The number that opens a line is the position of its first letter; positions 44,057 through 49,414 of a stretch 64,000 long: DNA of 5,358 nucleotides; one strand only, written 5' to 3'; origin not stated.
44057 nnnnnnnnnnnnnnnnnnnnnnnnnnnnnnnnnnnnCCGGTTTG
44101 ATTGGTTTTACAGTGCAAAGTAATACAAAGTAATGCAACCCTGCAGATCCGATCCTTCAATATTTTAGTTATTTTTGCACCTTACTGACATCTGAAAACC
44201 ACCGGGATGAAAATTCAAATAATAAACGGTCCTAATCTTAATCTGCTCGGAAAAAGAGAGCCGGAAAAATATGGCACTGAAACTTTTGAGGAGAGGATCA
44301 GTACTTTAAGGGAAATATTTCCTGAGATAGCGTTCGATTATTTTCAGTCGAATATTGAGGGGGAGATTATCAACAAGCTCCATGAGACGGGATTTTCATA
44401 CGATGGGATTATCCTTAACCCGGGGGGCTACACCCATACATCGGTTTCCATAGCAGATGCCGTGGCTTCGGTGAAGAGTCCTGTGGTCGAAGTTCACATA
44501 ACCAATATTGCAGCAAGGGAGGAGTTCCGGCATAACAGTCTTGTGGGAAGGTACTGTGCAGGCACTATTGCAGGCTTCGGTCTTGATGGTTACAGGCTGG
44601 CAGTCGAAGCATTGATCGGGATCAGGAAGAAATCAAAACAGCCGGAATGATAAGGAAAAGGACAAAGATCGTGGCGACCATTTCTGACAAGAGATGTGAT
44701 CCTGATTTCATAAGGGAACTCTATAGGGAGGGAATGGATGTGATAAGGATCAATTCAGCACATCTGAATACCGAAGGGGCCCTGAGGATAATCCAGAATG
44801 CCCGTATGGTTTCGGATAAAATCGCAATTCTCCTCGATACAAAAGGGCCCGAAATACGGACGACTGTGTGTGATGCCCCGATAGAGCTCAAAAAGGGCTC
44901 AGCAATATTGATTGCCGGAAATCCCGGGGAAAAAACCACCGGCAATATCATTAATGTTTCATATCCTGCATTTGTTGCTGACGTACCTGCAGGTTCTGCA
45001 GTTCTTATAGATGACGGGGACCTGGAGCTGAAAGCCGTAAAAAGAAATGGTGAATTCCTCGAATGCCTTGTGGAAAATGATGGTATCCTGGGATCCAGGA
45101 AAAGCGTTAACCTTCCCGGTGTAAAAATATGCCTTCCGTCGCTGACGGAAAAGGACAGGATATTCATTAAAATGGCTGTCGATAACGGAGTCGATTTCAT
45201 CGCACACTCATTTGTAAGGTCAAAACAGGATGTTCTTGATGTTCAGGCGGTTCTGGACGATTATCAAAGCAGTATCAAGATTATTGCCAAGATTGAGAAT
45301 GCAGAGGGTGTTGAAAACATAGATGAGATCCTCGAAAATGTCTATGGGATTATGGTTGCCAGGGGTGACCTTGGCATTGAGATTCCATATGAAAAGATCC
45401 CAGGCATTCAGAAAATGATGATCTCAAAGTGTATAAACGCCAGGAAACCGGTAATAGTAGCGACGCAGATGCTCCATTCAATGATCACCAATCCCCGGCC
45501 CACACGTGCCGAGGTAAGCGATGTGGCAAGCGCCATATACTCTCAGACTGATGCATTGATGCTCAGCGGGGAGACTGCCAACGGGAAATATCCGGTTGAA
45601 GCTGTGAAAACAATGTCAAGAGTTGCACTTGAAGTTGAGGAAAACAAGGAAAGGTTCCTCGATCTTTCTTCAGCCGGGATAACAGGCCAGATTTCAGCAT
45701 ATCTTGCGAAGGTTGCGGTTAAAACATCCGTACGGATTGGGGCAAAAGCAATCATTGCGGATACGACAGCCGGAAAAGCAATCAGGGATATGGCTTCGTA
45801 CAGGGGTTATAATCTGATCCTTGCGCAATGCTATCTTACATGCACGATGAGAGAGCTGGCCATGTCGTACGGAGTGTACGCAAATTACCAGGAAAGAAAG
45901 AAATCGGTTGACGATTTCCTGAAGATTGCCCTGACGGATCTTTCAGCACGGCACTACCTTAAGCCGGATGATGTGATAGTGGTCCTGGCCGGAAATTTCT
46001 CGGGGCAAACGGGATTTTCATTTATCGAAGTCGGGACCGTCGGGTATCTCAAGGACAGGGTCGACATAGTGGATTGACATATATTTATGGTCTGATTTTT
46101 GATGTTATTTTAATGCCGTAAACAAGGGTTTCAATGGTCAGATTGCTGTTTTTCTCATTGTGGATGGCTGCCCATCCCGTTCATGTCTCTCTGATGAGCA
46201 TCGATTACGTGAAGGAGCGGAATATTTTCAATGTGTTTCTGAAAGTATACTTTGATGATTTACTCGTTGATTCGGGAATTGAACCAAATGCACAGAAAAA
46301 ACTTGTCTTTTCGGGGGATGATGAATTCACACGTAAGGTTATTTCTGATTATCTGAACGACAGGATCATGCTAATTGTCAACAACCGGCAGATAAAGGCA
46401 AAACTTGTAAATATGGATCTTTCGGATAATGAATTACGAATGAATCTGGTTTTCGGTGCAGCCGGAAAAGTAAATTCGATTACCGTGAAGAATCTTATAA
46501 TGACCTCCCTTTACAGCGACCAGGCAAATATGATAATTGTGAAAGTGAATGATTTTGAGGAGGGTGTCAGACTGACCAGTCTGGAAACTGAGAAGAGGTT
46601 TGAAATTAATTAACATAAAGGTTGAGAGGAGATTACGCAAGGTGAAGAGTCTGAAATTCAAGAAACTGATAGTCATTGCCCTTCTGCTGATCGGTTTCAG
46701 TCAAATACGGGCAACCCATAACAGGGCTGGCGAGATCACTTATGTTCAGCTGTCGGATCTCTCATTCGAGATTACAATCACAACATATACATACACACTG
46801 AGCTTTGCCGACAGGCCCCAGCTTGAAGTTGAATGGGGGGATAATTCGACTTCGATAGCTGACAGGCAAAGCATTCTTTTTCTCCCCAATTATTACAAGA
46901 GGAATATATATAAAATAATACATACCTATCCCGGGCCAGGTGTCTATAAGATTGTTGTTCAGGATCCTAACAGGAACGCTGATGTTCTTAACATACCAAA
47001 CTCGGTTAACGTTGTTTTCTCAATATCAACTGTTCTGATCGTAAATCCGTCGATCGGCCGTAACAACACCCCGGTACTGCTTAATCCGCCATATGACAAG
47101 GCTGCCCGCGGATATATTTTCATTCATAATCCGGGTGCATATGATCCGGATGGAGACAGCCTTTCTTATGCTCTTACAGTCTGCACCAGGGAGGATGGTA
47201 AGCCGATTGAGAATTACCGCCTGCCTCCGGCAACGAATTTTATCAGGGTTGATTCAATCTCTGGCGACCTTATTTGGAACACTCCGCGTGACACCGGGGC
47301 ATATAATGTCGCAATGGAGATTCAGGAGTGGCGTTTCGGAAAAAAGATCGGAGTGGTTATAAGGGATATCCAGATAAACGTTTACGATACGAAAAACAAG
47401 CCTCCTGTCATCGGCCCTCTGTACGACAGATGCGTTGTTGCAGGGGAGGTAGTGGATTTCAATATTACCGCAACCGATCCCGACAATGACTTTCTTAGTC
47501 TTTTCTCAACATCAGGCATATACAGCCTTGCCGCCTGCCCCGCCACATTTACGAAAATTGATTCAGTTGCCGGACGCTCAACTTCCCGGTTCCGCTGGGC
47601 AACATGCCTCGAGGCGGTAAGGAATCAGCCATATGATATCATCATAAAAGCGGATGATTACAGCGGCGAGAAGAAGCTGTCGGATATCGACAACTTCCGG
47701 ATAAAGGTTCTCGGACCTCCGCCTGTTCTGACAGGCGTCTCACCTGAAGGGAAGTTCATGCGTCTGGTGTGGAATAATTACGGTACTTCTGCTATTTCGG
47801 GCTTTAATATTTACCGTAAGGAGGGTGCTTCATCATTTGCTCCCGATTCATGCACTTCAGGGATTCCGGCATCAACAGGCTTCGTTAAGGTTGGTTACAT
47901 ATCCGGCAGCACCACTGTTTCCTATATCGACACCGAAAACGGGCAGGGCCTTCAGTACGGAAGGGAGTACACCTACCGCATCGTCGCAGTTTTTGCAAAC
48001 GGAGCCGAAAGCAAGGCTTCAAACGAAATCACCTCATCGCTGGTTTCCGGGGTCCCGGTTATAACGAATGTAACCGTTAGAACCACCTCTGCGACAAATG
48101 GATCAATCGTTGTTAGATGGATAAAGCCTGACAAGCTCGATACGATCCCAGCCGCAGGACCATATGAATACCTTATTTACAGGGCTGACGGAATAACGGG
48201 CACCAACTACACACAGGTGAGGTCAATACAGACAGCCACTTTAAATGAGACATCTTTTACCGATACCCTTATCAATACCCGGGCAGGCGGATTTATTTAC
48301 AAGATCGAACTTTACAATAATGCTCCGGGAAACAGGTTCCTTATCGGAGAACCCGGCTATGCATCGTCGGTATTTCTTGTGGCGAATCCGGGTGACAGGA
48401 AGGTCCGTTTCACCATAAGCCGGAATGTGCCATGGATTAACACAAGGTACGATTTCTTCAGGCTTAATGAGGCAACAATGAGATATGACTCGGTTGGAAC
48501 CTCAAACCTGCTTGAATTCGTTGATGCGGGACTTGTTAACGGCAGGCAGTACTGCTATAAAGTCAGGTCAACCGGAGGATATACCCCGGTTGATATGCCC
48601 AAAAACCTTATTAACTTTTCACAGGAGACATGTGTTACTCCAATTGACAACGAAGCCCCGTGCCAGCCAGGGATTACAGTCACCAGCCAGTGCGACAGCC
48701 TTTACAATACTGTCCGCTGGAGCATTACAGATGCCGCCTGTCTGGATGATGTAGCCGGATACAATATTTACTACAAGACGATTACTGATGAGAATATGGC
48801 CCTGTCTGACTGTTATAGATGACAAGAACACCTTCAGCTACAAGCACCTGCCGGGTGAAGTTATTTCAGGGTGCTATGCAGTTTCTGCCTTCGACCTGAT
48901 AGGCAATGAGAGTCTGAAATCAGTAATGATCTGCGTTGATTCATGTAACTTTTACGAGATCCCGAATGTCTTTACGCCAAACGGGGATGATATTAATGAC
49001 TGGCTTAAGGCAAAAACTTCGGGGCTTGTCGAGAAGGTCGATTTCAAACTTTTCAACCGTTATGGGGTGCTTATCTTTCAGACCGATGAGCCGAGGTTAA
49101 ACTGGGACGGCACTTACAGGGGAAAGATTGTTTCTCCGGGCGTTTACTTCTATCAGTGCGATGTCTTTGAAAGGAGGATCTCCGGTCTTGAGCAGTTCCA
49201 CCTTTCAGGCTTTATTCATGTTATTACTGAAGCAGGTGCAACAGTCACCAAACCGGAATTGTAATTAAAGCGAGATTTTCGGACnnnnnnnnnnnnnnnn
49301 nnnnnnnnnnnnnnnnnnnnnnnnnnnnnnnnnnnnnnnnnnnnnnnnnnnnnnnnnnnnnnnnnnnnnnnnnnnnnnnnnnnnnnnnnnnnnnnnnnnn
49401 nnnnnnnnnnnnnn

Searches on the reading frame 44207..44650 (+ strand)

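Call 113: search_protein_families(library=pfam, proteins=[window:44207-44650:+], max_evalue=0.001)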
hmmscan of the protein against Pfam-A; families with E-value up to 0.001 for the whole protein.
window:44207-44650:+ (147 aa): 1 family
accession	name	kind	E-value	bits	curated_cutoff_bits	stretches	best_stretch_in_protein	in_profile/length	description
PF01220.24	DHquinase_II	-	3.1e-54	182.9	23.3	1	2-136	1-137/138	Dehydroquinase class II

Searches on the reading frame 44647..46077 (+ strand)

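Call 113: search_protein_families(library=pfam, proteins=[window:44647-46077:+], max_evalue=0.001)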
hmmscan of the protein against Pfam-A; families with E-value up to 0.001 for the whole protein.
window:44647-46077:+ (476 aa): 3 families
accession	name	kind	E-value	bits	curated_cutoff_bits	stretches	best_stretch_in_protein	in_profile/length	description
PF00224.27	PK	-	1.5e-110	369.8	30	1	4-320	2-328/328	Pyruvate kinase, barrel domain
PF02887.21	PK_C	-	3.7e-14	53.2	28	1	354-456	4-106/114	Pyruvate kinase, alpha/beta domain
PF03328.21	HpcH_HpaI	-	3.8e-07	30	25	1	173-274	73-189/221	HpcH/HpaI aldolase/citrate lyase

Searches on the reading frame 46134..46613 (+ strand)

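Call 113: search_protein_families(library=pfam, proteins=[window:46134-46613:+], max_evalue=0.001)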
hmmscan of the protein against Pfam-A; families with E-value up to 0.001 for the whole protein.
window:46134-46613:+ (159 aa): 1 family
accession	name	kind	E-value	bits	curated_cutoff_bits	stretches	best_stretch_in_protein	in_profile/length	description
PF20420.3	DUF6702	-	2.7e-19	70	24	1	10-145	3-138/141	Domain of unknown function (DUF6702)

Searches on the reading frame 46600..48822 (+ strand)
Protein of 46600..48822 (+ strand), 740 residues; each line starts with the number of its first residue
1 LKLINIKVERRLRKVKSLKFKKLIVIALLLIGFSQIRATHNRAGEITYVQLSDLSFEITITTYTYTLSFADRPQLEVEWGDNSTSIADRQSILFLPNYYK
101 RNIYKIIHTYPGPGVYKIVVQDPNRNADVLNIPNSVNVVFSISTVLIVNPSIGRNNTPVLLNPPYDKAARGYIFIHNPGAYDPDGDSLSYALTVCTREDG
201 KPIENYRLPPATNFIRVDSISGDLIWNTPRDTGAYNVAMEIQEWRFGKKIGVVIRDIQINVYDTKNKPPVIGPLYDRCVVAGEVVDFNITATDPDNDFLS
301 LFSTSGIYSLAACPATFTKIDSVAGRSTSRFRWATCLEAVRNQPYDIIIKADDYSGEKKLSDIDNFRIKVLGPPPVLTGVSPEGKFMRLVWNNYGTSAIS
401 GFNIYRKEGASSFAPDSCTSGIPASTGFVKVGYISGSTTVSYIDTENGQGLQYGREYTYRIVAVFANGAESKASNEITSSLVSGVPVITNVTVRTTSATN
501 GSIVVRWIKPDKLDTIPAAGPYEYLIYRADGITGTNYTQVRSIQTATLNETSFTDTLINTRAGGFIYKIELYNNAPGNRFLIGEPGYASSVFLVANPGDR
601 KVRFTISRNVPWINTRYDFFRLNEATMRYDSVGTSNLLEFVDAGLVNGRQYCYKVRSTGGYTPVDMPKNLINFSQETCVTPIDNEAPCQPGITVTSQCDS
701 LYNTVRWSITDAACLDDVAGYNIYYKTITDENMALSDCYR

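Call 113: search_protein_families(library=pfam, proteins=[window:46600-48822:+], max_evalue=0.001)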
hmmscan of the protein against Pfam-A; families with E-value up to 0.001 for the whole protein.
window:46600-48822:+ (740 aa): 1 family
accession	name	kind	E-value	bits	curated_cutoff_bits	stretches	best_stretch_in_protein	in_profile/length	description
PF00041.27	fn3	-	0.00024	21.7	25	0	388-478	17-82/84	Fibronectin type III domain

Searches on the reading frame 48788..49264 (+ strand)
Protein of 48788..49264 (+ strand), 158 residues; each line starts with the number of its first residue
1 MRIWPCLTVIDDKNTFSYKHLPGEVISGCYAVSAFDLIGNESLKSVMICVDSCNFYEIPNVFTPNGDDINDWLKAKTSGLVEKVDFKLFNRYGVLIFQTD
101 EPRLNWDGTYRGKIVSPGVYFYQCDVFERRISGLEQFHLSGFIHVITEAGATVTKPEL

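Call 113: search_protein_families(library=pfam, proteins=[window:48788-49264:+], max_evalue=0.001)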
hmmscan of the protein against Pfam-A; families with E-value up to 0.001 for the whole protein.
window:48788-49264:+ (158 aa): 1 family
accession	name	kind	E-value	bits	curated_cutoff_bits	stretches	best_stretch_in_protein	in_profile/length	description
PF13585.12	CHU_C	-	2.7e-16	59.9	27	1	57-126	2-72/86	CHU_C Type IX secretion signal domain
